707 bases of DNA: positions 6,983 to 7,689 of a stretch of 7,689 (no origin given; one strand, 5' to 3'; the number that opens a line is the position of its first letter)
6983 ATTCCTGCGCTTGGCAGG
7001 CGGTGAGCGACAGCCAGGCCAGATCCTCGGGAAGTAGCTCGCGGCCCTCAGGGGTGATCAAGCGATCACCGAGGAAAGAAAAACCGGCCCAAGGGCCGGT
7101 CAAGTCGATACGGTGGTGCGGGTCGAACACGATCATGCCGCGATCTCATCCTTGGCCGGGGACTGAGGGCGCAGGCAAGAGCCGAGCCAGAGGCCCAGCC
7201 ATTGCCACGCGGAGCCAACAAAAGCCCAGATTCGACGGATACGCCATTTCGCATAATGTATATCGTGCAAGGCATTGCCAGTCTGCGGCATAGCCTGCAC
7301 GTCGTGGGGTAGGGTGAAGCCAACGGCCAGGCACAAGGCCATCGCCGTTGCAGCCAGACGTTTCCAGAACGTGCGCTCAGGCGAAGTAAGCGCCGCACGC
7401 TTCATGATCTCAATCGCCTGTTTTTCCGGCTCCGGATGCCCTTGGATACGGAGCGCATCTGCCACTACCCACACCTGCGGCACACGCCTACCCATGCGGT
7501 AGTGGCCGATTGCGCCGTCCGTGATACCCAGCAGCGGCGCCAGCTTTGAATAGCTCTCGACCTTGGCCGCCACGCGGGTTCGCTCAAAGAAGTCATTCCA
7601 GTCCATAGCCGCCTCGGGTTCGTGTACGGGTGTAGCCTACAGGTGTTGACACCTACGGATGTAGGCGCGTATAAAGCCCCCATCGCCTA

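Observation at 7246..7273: dif-mimic attP embedded in the repressor ORF: integration would re-tail the repressor and uncouple the downstream gene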

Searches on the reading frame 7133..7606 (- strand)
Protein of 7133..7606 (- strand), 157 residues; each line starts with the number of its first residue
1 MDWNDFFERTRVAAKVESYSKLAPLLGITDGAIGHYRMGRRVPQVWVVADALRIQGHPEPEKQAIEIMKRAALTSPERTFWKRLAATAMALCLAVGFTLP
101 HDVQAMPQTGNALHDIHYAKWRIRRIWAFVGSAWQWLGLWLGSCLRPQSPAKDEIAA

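Call 4: search_protein_families(library=pfam, proteins=[window:7133-7606:-], max_evalue=0.01)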
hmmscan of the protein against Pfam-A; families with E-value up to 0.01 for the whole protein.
window:7133-7606:- (157 aa): 1 family
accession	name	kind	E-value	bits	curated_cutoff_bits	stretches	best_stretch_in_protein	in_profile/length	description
PF12472.13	DUF3693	-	2e-16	59.8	21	1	64-118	1-59/60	Phage related protein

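Call 11: find_homologous_proteins(query=window:7133-7606:-, max_evalue=0.001)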
Query window:7133-7606:- (157 aa): 200 proteins with E <= 0.001 among 223 candidates; the best 120 are listed.
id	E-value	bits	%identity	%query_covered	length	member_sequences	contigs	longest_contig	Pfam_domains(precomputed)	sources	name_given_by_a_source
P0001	5.5e-82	292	84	100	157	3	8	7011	PF12472.14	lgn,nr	nr:MAG TPA: helix turn helix protein [Inoviridae sp.]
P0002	2.3e-77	277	80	100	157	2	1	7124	PF12472.14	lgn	-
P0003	1.2e-76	274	80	100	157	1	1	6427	PF12472.14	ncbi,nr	ncbi:TPA: hypothetical protein JIR03_18425 [Acinetobacter baumannii]|nr:hypothetical protein [Acinet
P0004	1.2e-75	271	78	100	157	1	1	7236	PF12472.14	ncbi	ncbi:TPA: DUF3693 domain-containing protein [Stenotrophomonas maltophilia]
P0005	1.8e-75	270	78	100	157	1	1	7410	PF12472.14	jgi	jgi:hypothetical protein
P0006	2.1e-73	264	80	100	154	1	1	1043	PF12472.14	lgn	-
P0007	5.1e-73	262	84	92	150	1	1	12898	PF12472.14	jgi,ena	-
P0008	4.1e-70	253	89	83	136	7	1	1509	PF12472.14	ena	-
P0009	1.7e-68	248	80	92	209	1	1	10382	PF12472.14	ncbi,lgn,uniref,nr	ncbi:hypothetical protein CEE57_09225 [Stenotrophomonas maltophilia]|uniref:DUF3693 domain-containin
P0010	2.1e-67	244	87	80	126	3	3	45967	PF12472.14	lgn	-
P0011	1.8e-65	238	70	100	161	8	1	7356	PF12472.14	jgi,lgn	-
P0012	7.3e-63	229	87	78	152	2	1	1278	PF12472.14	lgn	-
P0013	4.1e-62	227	88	76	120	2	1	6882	PF12472.14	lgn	-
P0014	4.9e-62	227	85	78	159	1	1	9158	PF12472.14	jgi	-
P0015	5.0e-62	227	73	100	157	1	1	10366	PF12472.14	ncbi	-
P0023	2.0e-61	225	85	78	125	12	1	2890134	PF12472.14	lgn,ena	-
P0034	6.1e-61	223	97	67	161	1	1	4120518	PF12472.14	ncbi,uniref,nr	ncbi:DUF3693 domain-containing protein [Stenotrophomonas maltophilia]|uniref:DUF3693 domain-containi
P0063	2.7e-51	192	59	100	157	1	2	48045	PF12472.14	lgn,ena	-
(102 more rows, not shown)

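Call 17: find_encoding_contigs(protein=P0034, flank=10000, max_places=3)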
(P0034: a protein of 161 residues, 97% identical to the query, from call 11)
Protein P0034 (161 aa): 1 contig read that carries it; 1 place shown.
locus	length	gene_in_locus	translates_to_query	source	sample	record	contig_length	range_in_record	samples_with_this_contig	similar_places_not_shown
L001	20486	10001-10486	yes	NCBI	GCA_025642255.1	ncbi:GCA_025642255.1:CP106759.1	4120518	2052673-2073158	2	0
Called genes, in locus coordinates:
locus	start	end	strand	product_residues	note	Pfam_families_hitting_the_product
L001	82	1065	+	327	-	PF00356:LacI, PF00532:Peripla_BP_1, PF13407:Peripla_BP_4, PF13377:Peripla_BP_3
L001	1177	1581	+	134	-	-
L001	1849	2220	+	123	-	PF12375:DUF3653 (weak)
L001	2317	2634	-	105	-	-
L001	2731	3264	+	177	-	-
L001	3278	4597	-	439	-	PF05707:Zot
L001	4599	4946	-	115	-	-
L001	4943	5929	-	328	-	-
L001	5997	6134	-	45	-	-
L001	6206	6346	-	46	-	PF25631:Inovirus_capsid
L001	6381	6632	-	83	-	-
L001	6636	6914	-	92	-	PF02303:Phage_DNA_bind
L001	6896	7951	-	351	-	PF02486:Rep_trans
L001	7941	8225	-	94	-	-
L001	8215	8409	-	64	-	-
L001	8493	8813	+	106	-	-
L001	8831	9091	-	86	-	-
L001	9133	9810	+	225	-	-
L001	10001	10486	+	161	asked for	PF12472:DUF3693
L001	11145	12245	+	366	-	-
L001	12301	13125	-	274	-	-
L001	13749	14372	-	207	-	PF12804:NTP_transf_3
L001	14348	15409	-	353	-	PF02625:XdhC_CoxI, PF13478:XdhC_C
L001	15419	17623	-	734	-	PF01315:Ald_Xan_dh_C, PF02738:MoCoBD_1, PF20256:MoCoBD_2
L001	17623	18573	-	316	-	PF00941:FAD_binding_5, PF03450:CO_deh_flav_C (weak)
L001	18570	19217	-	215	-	PF00111:Fer2, PF13085:Fer2_3 (weak), PF01799:Fer2_2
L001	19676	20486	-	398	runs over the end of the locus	PF01590:GAF, PF13185:GAF_2 (weak), PF00512:HisKA, PF02518:HATPase_c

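Call 18: find_encoding_contigs(protein=P0023, flank=10000, max_places=3)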
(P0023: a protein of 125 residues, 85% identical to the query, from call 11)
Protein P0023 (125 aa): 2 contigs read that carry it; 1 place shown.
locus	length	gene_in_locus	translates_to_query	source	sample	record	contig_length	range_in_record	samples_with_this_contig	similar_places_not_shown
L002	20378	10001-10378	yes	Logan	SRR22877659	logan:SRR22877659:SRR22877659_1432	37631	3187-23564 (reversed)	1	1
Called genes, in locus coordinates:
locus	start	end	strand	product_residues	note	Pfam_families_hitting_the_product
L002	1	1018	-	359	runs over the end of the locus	PF00589:Phage_integrase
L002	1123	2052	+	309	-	PF11740:KfrA_N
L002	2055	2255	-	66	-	PF21217:PaaA2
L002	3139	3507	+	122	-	PF12375:DUF3653 (weak)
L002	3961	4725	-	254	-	PF05857:TraX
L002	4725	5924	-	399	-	PF05707:Zot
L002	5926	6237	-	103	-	PF10734:DUF2523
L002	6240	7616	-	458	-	-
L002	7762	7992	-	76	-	PF05356:Phage_Coat_B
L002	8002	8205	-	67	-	-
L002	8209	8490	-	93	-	PF02303:Phage_DNA_bind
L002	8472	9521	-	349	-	PF02486:Rep_trans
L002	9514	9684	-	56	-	-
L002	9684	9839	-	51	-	-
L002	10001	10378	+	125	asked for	PF12472:DUF3693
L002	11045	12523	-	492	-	PF00171:Aldedh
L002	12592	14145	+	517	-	PF06863:DUF1254, PF06742:DUF1214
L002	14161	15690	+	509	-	PF06863:DUF1254, PF06742:DUF1214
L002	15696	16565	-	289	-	PF01263:Aldose_epim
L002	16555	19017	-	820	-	PF13347:MFS_2, PF07690:MFS_1, PF13347:MFS_2, PF04616:Glyco_hydro_43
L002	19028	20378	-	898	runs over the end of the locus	PF00933:Glyco_hydro_3, PF01915:Glyco_hydro_3_C, PF07691:PA14, PF14310:Fn3-like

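Call 32: search_dna_similar(query=window:7133-7606:-, collection=phages, mode=protein, max_rows=40, max_evalue=0.001)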
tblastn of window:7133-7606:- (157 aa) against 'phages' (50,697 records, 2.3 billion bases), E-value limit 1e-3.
Records with a match: 4; places in all: 4; records where one place covers at least 80% of the query: 4.
Best place of each record, by identity: 80-90% 2; <60% 2.
By first word of the organism name: Stenotrophomonas 4.
By host as written in the record: - 2; Stenotrophomonas maltophilia 1; Stenotrophomonas maltophilia c5 1.
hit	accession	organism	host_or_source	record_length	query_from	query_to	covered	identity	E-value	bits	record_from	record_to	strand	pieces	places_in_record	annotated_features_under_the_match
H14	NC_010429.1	Stenotrophomonas phage PSH1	-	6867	1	157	100%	84.1%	3e-80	263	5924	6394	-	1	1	hypothetical protein (x2)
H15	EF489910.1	Stenotrophomonas phage PSH1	-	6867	1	157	100%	84.1%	3e-80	263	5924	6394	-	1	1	hypothetical protein (x2)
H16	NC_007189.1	Stenotrophomonas phage SMA9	Stenotrophomonas maltophilia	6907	5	157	97%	52.9%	2e-42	154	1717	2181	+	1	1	hypothetical protein (x2)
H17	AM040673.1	Stenotrophomonas phage SMA9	Stenotrophomonas maltophilia c5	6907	5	157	97%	52.9%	2e-42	154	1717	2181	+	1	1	hypothetical protein (x2)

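Call 34: get_annotated_region(hit=H14, flank=1500)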
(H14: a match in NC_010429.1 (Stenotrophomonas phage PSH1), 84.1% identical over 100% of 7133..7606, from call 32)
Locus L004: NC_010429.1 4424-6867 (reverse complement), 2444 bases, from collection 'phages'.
description: Stenotrophomonas phage PSH1, complete sequence.
organism: Stenotrophomonas phage PSH1 (NCBI taxid 2011087)
taxonomy: Viruses; Monodnaviria; Loebvirae; Hofneiviricota; Faserviricetes; Tubulavirales; Inoviridae; Psecadovirus; Psecadovirus PSH1
host: -; source: -; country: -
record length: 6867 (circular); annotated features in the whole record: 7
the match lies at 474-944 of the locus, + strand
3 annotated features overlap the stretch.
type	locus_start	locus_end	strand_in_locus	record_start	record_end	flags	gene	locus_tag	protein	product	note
CDS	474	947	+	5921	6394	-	-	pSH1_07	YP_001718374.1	hypothetical protein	ORF5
CDS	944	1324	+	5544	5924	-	-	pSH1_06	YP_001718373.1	hypothetical protein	ORF4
CDS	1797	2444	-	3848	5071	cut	-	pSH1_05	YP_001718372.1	hypothetical protein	Zonular occludens toxin; Zot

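Call 35: get_annotated_region(hit=H16, flank=1500)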
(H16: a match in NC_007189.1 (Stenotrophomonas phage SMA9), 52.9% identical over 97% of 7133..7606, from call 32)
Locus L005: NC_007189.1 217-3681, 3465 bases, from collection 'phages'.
description: Stenotrophomonas phage phiSMA9, complete genome.
organism: Stenotrophomonas phage SMA9 (NCBI taxid 334856)
taxonomy: Viruses; Monodnaviria; Loebvirae; Hofneiviricota; Faserviricetes; Tubulavirales; Inoviridae; Staminivirus; Staminivirus SMA9
host: Stenotrophomonas maltophilia; source: -; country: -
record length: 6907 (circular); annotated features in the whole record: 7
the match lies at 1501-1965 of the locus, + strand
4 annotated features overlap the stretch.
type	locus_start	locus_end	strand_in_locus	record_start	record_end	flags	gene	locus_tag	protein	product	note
CDS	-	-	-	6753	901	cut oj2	rstA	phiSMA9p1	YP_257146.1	phage replication protein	-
CDS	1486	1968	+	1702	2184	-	-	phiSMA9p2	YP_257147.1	hypothetical protein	ORF1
CDS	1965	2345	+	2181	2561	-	-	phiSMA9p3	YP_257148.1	hypothetical protein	ORF2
CDS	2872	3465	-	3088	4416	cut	zot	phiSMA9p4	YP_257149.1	putative zonula occludens toxin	phage pI protein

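Call 43: search_protein_families(library=phrogs, proteins=[window:7133-7606:-], max_evalue=0.01)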
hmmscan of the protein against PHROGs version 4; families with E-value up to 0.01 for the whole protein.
window:7133-7606:- (157 aa): 3 families
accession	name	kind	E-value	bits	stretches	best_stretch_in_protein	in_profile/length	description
phrog_638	-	transcription regulation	1.3e-20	74.8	1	1-132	2-136/145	transcriptional regulator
phrog_34897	-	unknown function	3.4e-06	27.6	1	4-123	5-131/279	-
phrog_4441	-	DNA, RNA and nucleotide metabolism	0.0012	20.2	1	5-85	7-86/98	HTH DNA binding protein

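Call 49: find_encoding_contigs(protein=window:7133-7606:-, flank=10000, max_places=8)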
Protein window:7133-7606:- (157 aa): no gene with exactly this product is on record in the collection.

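Call 53: predict_structure(alignment_id=A1)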
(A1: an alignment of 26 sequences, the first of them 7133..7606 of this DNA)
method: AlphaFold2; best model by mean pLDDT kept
length: 157 residues; sequences in the alignment: 26
mean_pLDDT: 74.1   pTM: 0.49
mean pLDDT of the five models: 74.1, 71.1, 70.9, 70.8, 70.3
residues with pLDDT >= 90: 60; 70-90: 30; 50-70: 40; < 50: 27
segments of 3 or more residues with pLDDT < 50: 103-114, 145-157
pLDDT, mean of each block of 10 residues (from residue 1): 91 94 93 91 93 94 92 73 77 66 43 50 59 64 52 44
secondary structure, 60 per line:
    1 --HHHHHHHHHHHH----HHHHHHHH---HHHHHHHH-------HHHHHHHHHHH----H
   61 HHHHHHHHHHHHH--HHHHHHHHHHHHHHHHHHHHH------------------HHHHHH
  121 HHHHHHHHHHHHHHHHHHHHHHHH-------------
elements in order: H3-14 H19-26 H30-37 H45-55 H60-73 H76-96 H115-144

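Call 56: fold_search(model_id=the predicted structure, library=pdb)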
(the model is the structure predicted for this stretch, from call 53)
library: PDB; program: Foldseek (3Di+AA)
matches with E <= 10: 333; with E <= 0.001: 0
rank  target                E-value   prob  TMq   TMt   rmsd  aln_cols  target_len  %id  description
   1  2xcj_A                9.2e-02  1.00  0.29  0.51   2.0        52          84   25  Crystal structure of P2 C, the immunity repressor of temperate E. coli phage P2 (released 2010-07-28)
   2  1lli_A                1.1e-01  0.98  0.32  0.52   6.9        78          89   20  THE CRYSTAL STRUCTURE OF A MUTANT PROTEIN WITH ALTERED BUT IMPROVED HYDROPHOBIC CORE PACKING (released 1994-08-31)
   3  6chv_A                1.3e-01  0.91  0.28  0.46  12.8       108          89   14  Proteus vulgaris HigA antitoxin bound to DNA (released 2019-02-27)
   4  1lmb_3                1.4e-01  0.97  0.33  0.54   6.8        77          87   17  REFINED 1.8 ANGSTROM CRYSTAL STRUCTURE OF THE LAMBDA REPRESSOR-OPERATOR COMPLEX (released 1991-11-05)
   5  6chv_D                1.5e-01  0.95  0.33  0.53  14.7       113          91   15  Proteus vulgaris HigA antitoxin bound to DNA (released 2019-02-27)
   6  5d4z_1                1.8e-01  0.97  0.29  0.41   3.2        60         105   17  Crystal structure of Repressor from Salmonella-temperate phage (released 2016-04-27)
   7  2l49_MODEL_1_A        1.8e-01  0.97  0.27  0.41   4.2        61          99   23  The solution structure of the P2 C,the immunity repressor of the P2 bacteriophage (released 2010-10-13)
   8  3f6w_B                1.8e-01  0.96  0.31  0.52   4.4        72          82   19  XRE-family like protein from Pseudomonas syringae pv. tomato str. DC3000 (released 2008-12-02)
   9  2ict                  1.9e-01  0.99  0.40  0.62   2.7        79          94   14  Crystal structure of the bacterial antitoxin HigA from Escherichia coli at pH 8.5. Northeast Structural Genomics TARGET  (released 2006-09-26)
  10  3cec                  1.9e-01  0.95  0.33  0.53   5.0        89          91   15  Crystal structure of a putative antidote protein of plasmid maintenance system (npun_f2943) from nostoc punctiforme pcc  (released 2008-03-11)
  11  3f51_D                2.0e-01  0.96  0.32  0.51   5.6        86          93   16  Crystal Structure of the clp gene regulator ClgR from Corynebacterium glutamicum (released 2008-11-18)
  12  7dlv_E                2.0e-01  0.95  0.33  0.36   7.9        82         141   18  shrimp dUTPase in complex with Stl (released 2021-12-01)
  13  9chl_C                2.0e-01  0.91  0.32  0.46  13.7       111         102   14  P. vulgaris tetrameric HigBA- operator 2 DNA (released 2025-07-02)
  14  6cf1_B                2.0e-01  0.90  0.32  0.50  11.3       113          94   16  Proteus vulgaris HigA antitoxin structure (released 2019-02-27)
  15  6h49                  2.1e-01  0.93  0.32  0.34   8.1        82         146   18  A polyamorous repressor: deciphering the evolutionary strategy used by the phage-inducible chromosomal islands to spread (released 2019-08-28)
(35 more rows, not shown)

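Call 92: find_encoding_contigs(protein=P0063, flank=10000, max_places=2)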
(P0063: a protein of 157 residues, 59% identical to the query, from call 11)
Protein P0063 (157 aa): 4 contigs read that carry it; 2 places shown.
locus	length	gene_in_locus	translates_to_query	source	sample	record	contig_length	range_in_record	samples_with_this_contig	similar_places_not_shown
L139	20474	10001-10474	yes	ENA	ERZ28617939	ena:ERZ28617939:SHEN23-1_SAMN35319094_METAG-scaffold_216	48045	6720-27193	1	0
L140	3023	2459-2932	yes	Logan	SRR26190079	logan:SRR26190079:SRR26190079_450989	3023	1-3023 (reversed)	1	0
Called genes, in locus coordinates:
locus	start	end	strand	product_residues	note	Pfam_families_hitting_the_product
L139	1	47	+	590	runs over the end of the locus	PF00082:Peptidase_S8, PF04151:PPC (faint)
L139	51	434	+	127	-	-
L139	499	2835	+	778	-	PF00486:Trans_reg_C, PF07719:TPR_2 (faint), PF00515:TPR_1 (faint), PF13424:TPR_12 (weak)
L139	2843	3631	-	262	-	-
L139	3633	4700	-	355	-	-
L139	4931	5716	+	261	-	PF05235:CHAD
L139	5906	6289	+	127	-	PF12375:DUF3653 (weak)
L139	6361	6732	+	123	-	-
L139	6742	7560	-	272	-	PF05857:TraX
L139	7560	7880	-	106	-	-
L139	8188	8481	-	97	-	-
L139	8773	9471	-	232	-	PF23343:REP_ORF2-G2P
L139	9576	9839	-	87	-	-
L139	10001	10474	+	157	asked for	PF12472:DUF3693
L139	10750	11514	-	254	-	PF05857:TraX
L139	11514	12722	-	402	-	PF05707:Zot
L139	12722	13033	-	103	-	PF10734:DUF2523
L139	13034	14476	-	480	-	-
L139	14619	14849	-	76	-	PF05356:Phage_Coat_B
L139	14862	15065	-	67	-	-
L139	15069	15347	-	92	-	PF02303:Phage_DNA_bind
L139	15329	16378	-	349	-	PF02486:Rep_trans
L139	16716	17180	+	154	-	PF12472:DUF3693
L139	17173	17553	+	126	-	PF12375:DUF3653 (weak)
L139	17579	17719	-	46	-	-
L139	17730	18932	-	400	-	PF05707:Zot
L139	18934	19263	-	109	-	-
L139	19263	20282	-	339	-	-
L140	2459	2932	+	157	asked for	PF12472:DUF3693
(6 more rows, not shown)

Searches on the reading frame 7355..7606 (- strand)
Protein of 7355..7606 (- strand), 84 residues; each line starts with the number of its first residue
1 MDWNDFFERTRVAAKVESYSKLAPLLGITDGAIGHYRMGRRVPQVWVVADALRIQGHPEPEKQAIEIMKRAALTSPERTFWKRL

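Call 44: search_protein_families(library=pfam, proteins=[window:7355-7606:-], max_evalue=10)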
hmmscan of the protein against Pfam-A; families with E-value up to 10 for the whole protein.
seq(84 aa): 3 families
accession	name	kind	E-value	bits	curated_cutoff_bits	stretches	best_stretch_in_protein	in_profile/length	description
PF13560.12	HTH_31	-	0.017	15.9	27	1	18-61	16-60/64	Helix-turn-helix domain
PF14549.12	P22_Cro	-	0.034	14.4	30.2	1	19-44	12-35/60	DNA-binding transcriptional regulator Cro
PF12472.13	DUF3693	-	0.034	14.2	21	1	64-83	1-20/60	Phage related protein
